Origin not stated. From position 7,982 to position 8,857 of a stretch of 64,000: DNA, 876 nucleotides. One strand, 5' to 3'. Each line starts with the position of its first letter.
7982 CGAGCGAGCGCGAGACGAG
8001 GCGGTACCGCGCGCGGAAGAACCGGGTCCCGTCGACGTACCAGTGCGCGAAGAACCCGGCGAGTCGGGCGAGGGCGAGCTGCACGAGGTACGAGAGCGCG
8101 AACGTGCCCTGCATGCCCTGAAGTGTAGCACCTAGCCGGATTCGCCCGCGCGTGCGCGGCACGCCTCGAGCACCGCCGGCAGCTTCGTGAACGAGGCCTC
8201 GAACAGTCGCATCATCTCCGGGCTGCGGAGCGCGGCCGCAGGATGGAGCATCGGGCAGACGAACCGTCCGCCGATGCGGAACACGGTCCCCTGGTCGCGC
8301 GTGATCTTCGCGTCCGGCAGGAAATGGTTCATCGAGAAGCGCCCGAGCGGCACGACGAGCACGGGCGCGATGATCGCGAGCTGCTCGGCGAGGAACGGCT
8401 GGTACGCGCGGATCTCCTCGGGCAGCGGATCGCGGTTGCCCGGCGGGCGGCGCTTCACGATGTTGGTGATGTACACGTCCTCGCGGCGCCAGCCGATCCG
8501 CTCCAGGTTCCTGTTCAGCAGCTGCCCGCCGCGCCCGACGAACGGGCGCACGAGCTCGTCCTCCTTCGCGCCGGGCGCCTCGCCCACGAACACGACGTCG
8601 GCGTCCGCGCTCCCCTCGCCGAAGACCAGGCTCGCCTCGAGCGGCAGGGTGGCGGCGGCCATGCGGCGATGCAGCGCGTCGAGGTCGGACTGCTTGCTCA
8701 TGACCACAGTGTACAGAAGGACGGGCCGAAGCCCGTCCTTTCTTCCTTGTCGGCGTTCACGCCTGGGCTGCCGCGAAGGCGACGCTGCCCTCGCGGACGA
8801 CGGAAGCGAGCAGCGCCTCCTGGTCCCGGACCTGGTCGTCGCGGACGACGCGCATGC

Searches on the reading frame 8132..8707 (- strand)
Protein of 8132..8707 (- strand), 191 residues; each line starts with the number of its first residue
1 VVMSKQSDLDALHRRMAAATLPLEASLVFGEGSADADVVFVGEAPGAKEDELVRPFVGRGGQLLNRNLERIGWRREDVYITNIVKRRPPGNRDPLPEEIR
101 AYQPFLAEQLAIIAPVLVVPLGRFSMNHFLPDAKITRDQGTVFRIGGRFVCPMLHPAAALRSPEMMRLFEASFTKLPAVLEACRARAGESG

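Call 20: search_protein_families(library=pfam, max_evalue=0.001, proteins=[window:8132-8707:-])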
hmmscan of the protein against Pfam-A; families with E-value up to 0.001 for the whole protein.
window:8132-8707:- (191 aa): 1 family
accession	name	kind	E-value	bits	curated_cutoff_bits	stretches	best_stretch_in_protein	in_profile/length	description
PF03167.25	UDG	-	6.6e-31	107.7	24.3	1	29-167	1-129/141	Uracil DNA glycosylase superfamily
